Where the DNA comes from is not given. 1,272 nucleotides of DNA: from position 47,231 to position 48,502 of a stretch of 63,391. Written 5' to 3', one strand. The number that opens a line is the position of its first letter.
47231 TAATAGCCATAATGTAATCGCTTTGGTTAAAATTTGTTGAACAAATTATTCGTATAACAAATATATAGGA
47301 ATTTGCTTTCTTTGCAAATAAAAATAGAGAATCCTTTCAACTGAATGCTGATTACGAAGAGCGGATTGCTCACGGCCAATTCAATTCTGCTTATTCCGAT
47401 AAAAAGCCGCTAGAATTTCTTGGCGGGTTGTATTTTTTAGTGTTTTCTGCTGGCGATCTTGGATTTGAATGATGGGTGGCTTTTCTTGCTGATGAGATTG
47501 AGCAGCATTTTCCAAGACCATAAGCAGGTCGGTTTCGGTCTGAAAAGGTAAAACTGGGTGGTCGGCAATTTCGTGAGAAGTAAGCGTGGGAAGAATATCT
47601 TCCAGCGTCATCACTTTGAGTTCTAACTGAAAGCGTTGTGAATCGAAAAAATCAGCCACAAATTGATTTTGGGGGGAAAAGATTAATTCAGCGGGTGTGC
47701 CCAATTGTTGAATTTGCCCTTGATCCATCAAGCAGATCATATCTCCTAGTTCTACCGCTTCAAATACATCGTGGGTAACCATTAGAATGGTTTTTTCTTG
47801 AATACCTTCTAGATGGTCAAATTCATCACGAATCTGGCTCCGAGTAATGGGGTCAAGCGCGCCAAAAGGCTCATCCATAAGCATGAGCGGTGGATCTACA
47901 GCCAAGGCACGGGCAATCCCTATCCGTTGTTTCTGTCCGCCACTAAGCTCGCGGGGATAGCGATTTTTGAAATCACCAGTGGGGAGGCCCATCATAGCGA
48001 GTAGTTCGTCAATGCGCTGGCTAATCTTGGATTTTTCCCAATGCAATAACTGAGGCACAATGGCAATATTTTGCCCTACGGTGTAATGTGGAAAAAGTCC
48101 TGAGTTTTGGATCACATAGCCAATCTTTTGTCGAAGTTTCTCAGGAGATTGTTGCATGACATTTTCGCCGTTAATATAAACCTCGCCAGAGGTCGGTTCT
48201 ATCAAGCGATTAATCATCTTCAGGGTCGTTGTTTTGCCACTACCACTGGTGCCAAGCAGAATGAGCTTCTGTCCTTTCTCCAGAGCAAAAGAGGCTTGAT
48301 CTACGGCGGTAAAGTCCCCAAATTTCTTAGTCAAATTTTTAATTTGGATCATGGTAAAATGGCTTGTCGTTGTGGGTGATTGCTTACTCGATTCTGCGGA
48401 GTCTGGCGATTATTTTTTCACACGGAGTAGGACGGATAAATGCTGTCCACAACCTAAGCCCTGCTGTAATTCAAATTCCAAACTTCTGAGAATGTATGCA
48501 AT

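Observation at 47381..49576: Divergent EgtD-like methyltransferase-fold protein co-directional with an orphan betaine-type ABC ATPase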

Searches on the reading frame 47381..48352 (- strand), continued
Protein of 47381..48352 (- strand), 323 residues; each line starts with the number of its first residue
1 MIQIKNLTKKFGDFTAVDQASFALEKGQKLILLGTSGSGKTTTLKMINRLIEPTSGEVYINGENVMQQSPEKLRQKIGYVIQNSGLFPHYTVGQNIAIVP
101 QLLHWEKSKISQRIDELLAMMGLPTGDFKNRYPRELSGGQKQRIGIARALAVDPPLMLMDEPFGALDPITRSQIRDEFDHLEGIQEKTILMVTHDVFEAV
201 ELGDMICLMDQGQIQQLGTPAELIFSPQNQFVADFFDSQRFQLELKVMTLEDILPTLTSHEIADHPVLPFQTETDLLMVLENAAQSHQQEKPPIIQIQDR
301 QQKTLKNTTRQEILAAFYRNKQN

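Call 61: predict_structure(alignment_id=A3)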
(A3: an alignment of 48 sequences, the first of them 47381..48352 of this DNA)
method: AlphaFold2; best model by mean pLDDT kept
length: 323 residues; sequences in the alignment: 48
mean_pLDDT: 92.1   pTM: 0.87
mean pLDDT of the five models: 92.1, 91.4, 90.2, 89.6, 89.1
residues with pLDDT >= 90: 262; 70-90: 55; 50-70: 6; < 50: 0
segments of 3 or more residues with pLDDT < 50: none
pLDDT, mean of each block of 10 residues (from residue 1): 97 95 96 94 95 96 94 92 83 96 96 95 93 92 92 94 83 81 85 93 96 97 96 95 96 92 87 95 76 90 93 93 81
secondary structure, 60 per line:
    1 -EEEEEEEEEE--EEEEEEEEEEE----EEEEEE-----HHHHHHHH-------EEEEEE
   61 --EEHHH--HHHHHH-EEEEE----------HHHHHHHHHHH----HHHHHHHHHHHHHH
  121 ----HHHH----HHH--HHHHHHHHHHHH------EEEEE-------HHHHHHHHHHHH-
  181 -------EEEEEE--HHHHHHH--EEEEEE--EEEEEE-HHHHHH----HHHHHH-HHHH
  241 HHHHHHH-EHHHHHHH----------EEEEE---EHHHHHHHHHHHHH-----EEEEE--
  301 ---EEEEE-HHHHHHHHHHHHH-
elements in order: E2-11 E14-24 E29-34 H40-47 E55-60 H70-75 E77-81 H92-102 H107-120 H125-128 H138-149 E156-160 H168-179 E188-193 H196-202 E205-210 E213-218 H220-225 H230-235 H237-247 H250-256 E267-271 H276-288 E294-298 E304-308 H310-322
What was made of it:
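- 47384..47617 (-): C-terminal tail of the ATPase (aa 246-323): a single CBS-like module. Model topology is (strand)-helix-strand-helix-strand-strand-helix, at pLDDT about 76-95 (call 61).
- On OpuA/OpuC-type betaine ABC importer ATPase (TIGR01186 proV subfamily): The model shows one CBS-like unit at aa 248-323 (call 61).
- Checked: The AlphaFold model shows one CBS-like beta-alpha-beta-beta-alpha unit in residues 248-323, not the usual tandem pair (call 61).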

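Call 65: fold_search(model_id=the predicted structure, library=pdb)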
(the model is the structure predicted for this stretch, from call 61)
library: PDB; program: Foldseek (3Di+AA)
matches with E <= 10: 1834; with E <= 0.001: 1284
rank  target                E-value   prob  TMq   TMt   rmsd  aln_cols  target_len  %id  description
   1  2it1_B                2.3e-25  1.00  0.67  0.60   2.0       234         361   39  Structure of PH0203 protein from Pyrococcus horikoshii (released 2007-10-30)
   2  2it1_A                3.7e-25  1.00  0.66  0.59   2.4       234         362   39  Structure of PH0203 protein from Pyrococcus horikoshii (released 2007-10-30)
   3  2d62                  4.2e-25  1.00  0.64  0.56   2.8       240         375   42  Crystal structure of multiple sugar binding transport ATP-binding protein (released 2006-05-08)
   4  3tui_D                5.9e-25  1.00  0.70  0.66   8.3       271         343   32  Inward facing conformations of the MetNI methionine ABC transporter: CY5 native crystal form (released 2011-11-30)
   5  4yms_A                8.0e-25  1.00  0.70  0.93   1.7       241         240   39  Crystal structure of an amino acid ABC transporter (released 2015-04-22)
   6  6cvl_D                1.1e-24  1.00  0.69  0.65   7.5       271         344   32  Crystal structure of the Escherichia coli ATPgS-bound MetNI methionine ABC transporter in complex with its MetQ bindin (released 2018-11-14)
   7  7ahe_C                1.5e-24  1.00  0.69  0.59  10.9       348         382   31  OpuA inhibited inward facing (released 2020-11-25)
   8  1g29_1                3.0e-24  1.00  0.61  0.53   3.8       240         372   41  MALK (released 2000-12-06)
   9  2yyz                  3.6e-24  1.00  0.65  0.59   2.5       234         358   40  Crystal structure of Sugar ABC transporter, ATP-binding protein (released 2007-11-06)
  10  1z47_A                3.8e-24  1.00  0.67  0.63   2.1       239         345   38  Structure of the ATPase subunit CysA of the putative sulfate ATP-binding cassette (ABC) transporter from Alicyclobacil (released 2005-06-07)
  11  7ahd_C                3.8e-24  1.00  0.64  0.78   2.8       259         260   38  OpuA (E190Q) occluded (released 2020-11-25)
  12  1v43                  4.6e-24  1.00  0.63  0.58   2.5       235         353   41  Crystal Structure of ATPase subunit of ABC Sugar Transporter (released 2004-11-16)
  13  7x0q_A                6.9e-24  1.00  0.68  0.61   1.9       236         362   38  Crystal structure of ATPase Clo1313_2554 from Clostridium thermocellum (released 2022-09-14)
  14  9bcr_D                7.3e-24  1.00  0.68  0.59   1.6       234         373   34  Cryo-EM structure of a bacterial prototype ATP-binding cassette transporter MalFGK2. (released 2025-04-30)
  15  6cvl_C                9.8e-24  1.00  0.68  0.64   7.6       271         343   31  Crystal structure of the Escherichia coli ATPgS-bound MetNI methionine ABC transporter in complex with its MetQ bindin (released 2018-11-14)
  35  7ahc_C                7.1e-23  1.00  0.67  0.83   2.0       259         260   39  OpuA apo inward-facing (released 2020-11-25)
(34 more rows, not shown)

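Call 73: search_protein_families(library=padloc, proteins=[window:47381-48352:-], max_evalue=0.01)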
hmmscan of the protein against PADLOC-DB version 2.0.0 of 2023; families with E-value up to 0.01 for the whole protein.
window:47381-48352:- (323 aa): 9 families
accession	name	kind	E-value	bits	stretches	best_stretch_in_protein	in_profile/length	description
PDLC04135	mad3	-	2e-25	88.2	2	126-211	254-339/374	mads_3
PDLC02980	AriA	-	1e-05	23.6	1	119-195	221-299/304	-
PDLC04140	mad8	-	1.5e-05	22.6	1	20-71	20-68/314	mads_8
PDLC00268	PtuA1|PtuA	-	0.00083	16.9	1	20-71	19-69/411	AAA ATPase domain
PDLC02753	PbeC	-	0.0021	14.5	0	157-195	591-626/648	PbeC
PDLC02714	PbeC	-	0.0039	14.1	0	157-194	592-626/651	PbeC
PDLC04889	PDC-S06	-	0.0057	13.2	0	149-200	435-487/693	-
PDLC04164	AriA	-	0.0069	14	0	31-55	31-55/253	-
PDLC00284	PtuA1|PtuA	-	0.0092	12.8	0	10-51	66-107/545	AAA ATPase domain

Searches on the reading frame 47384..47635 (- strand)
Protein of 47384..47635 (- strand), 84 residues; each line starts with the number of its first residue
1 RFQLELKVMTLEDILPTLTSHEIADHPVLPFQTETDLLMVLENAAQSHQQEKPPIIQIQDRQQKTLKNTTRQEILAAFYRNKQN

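Call 54: search_solved_structures(query=window:47384-47635:-, max_evalue=10, show_alignments=3)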
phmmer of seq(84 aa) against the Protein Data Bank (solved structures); distinct sequences matched with E-value up to 10: 4.
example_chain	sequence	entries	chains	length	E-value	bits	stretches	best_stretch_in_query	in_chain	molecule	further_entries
4iy0_A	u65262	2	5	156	1.2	12.6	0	4-38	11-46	Metal transporter CNNM2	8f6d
4iy2_A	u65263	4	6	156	1.2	12.6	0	4-38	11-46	Metal transporter CNNM2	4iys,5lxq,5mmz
9ddm_Y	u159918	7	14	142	1.3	12.5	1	4-65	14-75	Tol-Pal system protein TolR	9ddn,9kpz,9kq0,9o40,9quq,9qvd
9k49_F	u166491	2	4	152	1.5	12.4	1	4-65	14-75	Tol-Pal system protein TolR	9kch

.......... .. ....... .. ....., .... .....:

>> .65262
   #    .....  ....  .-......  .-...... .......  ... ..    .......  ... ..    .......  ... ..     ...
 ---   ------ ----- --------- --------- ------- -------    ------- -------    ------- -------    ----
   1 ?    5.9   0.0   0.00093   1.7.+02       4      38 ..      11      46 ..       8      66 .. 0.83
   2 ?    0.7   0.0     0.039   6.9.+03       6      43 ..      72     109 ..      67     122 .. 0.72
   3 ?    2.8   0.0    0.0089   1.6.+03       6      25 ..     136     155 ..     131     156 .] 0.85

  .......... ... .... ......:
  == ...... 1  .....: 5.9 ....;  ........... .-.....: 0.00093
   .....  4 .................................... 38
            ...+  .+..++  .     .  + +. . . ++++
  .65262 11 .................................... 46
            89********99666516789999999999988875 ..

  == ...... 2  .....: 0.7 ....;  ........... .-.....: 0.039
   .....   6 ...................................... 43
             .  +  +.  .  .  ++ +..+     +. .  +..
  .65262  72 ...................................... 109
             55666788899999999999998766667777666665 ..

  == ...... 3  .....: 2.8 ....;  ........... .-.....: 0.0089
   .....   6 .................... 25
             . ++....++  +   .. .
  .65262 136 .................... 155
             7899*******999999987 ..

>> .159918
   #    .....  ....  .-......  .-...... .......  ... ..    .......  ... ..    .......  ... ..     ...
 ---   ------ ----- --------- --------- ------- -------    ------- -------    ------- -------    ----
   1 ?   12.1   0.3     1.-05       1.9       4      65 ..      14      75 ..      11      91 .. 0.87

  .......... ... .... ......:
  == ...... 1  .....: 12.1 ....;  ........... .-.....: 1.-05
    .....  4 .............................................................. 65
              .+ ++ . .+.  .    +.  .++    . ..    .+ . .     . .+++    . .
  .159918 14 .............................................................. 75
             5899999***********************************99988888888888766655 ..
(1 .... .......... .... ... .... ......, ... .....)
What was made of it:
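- On OpuA/OpuC-type betaine ABC importer ATPase (TIGR01186 proV subfamily): The weak best match of the tail alone is a CNNM2 CBS domain at E 1.2 (call 54).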
